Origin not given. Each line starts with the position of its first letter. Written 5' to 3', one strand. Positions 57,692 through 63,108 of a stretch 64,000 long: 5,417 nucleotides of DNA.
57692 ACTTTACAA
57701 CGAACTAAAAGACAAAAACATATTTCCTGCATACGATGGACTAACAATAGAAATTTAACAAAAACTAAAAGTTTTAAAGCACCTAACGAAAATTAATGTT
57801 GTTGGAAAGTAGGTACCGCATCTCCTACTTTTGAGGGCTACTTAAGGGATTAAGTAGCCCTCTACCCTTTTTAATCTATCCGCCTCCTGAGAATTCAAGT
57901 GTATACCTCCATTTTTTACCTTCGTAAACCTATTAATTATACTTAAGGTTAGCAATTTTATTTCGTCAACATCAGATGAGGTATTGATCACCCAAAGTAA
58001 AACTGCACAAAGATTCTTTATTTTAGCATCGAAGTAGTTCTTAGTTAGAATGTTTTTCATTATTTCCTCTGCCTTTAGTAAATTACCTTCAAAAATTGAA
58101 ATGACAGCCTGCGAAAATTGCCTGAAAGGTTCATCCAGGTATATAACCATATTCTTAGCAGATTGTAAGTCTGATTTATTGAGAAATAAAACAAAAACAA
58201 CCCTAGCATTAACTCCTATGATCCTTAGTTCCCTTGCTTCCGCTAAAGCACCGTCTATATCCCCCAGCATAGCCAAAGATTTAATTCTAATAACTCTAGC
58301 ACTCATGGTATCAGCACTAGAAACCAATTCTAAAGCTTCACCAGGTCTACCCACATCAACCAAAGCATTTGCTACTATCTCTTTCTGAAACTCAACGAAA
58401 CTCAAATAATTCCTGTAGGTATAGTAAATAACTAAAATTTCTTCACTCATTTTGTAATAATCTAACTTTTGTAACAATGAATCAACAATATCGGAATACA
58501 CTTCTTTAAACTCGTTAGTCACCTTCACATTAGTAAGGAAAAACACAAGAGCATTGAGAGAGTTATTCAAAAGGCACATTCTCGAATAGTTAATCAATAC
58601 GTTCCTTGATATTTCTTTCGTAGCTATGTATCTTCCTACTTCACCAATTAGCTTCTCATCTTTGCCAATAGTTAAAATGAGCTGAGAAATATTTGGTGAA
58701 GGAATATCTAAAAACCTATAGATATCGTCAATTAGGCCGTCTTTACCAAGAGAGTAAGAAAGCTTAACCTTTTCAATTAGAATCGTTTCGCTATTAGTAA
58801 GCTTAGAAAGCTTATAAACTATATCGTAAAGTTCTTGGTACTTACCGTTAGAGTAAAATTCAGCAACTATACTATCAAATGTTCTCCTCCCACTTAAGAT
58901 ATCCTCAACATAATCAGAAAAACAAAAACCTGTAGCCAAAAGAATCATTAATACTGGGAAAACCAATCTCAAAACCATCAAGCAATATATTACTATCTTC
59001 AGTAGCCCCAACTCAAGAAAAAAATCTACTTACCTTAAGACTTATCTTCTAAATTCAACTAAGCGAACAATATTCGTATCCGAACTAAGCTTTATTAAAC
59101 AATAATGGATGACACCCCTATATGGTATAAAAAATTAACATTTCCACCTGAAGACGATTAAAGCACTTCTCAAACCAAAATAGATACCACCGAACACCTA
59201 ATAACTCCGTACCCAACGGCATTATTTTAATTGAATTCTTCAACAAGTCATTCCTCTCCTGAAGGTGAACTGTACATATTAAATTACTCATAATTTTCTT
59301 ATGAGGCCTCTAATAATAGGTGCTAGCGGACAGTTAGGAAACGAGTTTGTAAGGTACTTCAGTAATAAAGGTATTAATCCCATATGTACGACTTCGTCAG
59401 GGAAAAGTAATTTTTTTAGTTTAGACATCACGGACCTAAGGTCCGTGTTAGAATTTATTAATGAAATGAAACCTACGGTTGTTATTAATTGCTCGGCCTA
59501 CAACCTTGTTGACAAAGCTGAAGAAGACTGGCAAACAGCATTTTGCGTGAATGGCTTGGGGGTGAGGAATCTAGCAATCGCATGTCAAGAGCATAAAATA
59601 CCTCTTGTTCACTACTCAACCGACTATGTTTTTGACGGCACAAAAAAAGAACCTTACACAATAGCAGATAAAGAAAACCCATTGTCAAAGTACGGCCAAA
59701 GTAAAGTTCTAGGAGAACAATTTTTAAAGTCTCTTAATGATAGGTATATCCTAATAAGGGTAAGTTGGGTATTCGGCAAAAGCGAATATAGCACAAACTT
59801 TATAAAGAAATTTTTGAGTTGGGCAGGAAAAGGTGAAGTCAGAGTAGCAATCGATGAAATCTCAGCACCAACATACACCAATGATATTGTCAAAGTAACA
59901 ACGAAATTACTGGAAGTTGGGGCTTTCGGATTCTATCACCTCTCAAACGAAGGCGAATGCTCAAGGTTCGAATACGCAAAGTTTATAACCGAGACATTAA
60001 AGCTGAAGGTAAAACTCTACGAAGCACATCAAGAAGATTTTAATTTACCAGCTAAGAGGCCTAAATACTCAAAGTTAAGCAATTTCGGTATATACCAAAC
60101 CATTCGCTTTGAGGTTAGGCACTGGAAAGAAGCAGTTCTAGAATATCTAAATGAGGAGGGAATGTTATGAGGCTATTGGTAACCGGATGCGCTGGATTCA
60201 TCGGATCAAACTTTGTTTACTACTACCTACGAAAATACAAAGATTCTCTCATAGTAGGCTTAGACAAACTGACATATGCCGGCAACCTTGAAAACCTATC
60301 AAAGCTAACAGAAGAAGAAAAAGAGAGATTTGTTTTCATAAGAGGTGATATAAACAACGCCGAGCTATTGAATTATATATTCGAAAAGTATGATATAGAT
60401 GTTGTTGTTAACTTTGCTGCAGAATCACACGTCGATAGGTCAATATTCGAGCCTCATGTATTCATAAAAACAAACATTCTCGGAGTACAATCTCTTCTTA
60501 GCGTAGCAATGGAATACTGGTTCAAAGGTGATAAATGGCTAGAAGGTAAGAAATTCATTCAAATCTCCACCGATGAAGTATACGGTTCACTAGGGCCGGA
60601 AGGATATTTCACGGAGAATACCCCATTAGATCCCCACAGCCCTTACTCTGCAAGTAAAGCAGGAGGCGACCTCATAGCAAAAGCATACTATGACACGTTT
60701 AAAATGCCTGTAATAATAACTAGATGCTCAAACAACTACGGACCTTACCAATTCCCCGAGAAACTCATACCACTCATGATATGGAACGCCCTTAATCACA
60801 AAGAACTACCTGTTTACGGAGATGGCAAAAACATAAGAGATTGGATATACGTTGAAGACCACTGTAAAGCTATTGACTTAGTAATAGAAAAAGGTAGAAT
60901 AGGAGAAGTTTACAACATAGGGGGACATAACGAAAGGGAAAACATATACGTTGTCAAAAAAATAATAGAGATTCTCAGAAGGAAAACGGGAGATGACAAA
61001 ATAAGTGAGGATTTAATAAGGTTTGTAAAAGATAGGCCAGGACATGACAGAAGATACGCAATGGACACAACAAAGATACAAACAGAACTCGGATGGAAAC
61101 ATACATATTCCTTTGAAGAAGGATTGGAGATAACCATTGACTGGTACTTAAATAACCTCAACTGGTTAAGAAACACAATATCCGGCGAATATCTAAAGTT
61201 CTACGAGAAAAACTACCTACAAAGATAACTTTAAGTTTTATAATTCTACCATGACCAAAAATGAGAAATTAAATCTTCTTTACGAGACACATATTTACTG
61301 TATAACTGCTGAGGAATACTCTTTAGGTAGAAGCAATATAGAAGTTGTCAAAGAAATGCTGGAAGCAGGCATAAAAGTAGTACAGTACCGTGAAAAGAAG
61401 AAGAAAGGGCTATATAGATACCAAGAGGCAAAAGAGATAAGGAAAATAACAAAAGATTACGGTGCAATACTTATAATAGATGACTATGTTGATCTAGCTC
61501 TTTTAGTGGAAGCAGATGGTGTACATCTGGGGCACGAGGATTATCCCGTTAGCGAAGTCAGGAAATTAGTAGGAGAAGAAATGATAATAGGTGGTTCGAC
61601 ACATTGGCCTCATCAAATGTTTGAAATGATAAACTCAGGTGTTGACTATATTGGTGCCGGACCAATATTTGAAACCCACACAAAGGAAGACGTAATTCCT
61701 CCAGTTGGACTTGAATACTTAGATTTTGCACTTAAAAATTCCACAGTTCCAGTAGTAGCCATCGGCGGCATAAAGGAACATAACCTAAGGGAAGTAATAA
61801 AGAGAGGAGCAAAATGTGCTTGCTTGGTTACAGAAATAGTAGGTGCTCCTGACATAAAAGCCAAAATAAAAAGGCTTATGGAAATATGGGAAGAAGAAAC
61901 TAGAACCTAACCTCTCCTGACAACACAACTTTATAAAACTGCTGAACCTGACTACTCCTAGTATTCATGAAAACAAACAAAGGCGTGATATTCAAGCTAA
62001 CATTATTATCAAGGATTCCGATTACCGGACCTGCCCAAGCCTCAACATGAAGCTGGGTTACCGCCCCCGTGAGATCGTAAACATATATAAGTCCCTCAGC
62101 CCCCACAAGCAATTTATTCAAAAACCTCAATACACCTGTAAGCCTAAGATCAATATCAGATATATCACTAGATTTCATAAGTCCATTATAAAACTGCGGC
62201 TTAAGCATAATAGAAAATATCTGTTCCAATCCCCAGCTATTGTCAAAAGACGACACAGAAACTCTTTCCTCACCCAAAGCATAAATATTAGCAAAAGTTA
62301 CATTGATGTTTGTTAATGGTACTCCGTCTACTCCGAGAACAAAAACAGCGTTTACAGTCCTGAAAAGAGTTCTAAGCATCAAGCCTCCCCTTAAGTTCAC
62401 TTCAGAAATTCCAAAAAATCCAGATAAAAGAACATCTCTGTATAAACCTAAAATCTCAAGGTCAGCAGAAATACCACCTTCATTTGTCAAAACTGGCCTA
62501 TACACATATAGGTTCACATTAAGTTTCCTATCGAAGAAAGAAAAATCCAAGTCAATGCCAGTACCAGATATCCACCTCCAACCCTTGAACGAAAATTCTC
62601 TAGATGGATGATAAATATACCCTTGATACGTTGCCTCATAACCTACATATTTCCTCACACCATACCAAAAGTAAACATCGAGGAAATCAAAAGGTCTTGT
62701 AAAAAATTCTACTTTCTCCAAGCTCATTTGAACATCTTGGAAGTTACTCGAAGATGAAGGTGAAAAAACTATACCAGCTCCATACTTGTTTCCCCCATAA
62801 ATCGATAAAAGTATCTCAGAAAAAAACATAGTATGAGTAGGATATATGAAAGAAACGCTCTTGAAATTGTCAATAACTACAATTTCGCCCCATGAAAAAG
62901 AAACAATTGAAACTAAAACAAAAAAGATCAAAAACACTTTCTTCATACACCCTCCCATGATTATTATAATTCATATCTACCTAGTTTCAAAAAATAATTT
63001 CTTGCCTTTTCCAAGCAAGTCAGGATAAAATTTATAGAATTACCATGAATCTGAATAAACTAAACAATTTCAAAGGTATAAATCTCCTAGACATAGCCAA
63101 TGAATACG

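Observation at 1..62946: Predicted exported proteins are enriched in Thr-Asn, a candidate sequon for an uncharacterised protein modification (glycosylation?) system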

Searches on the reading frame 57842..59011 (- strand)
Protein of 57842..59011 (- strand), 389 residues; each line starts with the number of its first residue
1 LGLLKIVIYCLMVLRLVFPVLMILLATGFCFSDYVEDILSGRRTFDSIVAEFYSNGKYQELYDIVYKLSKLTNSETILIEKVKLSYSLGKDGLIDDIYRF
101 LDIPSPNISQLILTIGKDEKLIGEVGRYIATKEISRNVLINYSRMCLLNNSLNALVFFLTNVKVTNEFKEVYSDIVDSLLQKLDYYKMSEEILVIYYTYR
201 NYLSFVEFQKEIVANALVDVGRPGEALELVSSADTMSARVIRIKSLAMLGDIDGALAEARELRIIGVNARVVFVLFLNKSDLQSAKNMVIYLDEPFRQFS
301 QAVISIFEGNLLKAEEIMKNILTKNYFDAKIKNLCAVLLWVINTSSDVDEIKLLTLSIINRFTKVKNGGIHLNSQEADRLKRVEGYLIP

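Call 7: search_protein_families(library=pfam, proteins=[window:57842-59011:-], max_evalue=0.01)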
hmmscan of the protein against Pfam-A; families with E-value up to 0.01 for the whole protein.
window:57842-59011:- (389 aa): 2 families
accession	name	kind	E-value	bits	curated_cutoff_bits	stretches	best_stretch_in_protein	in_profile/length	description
PF10450.15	POC1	-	0.0072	15.8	22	0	283-355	108-180/273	POC1 chaperone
PF07721.20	TPR_4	-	0.0073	17.3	27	0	238-261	3-26/26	Tetratricopeptide repeat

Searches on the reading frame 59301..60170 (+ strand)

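Call 51: search_protein_families(library=pfam, proteins=[window:59301-60170:+], max_evalue=0.00001)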
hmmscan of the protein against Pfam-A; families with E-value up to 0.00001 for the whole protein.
window:59301-60170:+ (289 aa): 5 families
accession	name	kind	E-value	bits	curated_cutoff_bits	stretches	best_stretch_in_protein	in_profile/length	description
PF04321.23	RmlD_sub_bind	-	2e-82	277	27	1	1-285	1-284/287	RmlD substrate binding domain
PF01370.27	Epimerase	-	1.7e-22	80.4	20.9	1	4-179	2-197/240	NAD dependent epimerase/dehydratase family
PF16363.11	GDP_Man_Dehyd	-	1.7e-14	54.4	27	1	7-155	4-177/332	GDP-mannose 4,6 dehydratase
PF02719.21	Polysacc_synt_2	-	3.9e-07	30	20.2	0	41-111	61-132/293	Polysaccharide biosynthesis protein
PF07993.18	NAD_binding_4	-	3.1e-06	27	20.1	1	60-172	91-227/258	Male sterility protein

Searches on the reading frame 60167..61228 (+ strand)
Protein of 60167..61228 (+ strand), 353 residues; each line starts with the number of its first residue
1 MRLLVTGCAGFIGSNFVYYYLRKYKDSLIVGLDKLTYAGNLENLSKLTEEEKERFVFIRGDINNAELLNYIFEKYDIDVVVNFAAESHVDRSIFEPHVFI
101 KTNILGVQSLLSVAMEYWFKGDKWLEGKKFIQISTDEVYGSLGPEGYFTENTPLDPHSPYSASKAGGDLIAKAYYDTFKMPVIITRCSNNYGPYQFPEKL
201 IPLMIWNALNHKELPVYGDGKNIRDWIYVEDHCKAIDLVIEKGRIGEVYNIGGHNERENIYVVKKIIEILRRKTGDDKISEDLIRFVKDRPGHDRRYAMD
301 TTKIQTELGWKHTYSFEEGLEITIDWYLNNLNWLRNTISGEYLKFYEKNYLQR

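Call 51: search_protein_families(library=pfam, proteins=[window:60167-61228:+], max_evalue=0.00001)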
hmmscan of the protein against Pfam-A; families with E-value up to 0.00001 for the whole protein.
window:60167-61228:+ (353 aa): 6 families
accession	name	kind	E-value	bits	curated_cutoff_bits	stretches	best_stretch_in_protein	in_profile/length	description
PF16363.11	GDP_Man_Dehyd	-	2.7e-92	310.2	27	1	4-322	1-331/332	GDP-mannose 4,6 dehydratase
PF01370.27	Epimerase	-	1.1e-61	208.8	20.9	1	4-252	2-240/240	NAD dependent epimerase/dehydratase family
PF02719.21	Polysacc_synt_2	-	1.1e-13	51.5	20.2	1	3-137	1-130/293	Polysaccharide biosynthesis protein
PF04321.23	RmlD_sub_bind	-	4.7e-11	42.7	27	1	1-219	1-178/287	RmlD substrate binding domain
PF01073.25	3Beta_HSD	-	8.8e-11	41.8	22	1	4-235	1-224/280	3-beta hydroxysteroid dehydrogenase/isomerase family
PF07993.18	NAD_binding_4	-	7.8e-09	35.5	20.1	1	5-189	1-206/258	Male sterility protein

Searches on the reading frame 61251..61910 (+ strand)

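Call 51: search_protein_families(library=pfam, proteins=[window:61251-61910:+], max_evalue=0.00001)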
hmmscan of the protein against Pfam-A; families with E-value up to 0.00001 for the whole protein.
window:61251-61910:+ (219 aa): 1 family
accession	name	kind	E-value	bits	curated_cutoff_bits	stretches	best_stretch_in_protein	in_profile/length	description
PF02581.23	TMP-TENI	-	9.3e-59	198.2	27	1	15-196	1-180/180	Thiamine monophosphate synthase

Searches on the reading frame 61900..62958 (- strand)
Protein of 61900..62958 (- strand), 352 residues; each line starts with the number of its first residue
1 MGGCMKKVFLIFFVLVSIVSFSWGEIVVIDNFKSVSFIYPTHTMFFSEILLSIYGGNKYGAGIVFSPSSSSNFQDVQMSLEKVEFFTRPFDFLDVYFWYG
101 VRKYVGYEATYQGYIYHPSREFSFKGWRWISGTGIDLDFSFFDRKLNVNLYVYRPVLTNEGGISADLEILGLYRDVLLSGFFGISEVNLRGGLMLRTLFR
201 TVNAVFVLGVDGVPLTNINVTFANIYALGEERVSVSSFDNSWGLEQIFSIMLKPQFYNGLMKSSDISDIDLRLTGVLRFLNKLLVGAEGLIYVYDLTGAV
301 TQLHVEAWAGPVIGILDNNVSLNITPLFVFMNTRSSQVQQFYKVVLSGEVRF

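Call 7: search_protein_families(library=pfam, proteins=[window:61900-62958:-], max_evalue=0.01)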
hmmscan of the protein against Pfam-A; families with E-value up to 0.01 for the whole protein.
window:61900-62958:- (352 aa): 0 families

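Call 13: find_encoding_contigs(protein=window:61900-62958:-, flank=10000, max_places=6)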
Protein window:61900-62958:- (352 aa): no gene with exactly this product is on record in the collection.

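Call 61: search_protein_families(library=ncbifam, proteins=[window:61900-62958:-], max_evalue=0.001)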
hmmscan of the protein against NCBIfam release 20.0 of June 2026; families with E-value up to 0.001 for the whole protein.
window:61900-62958:- (352 aa): 0 families
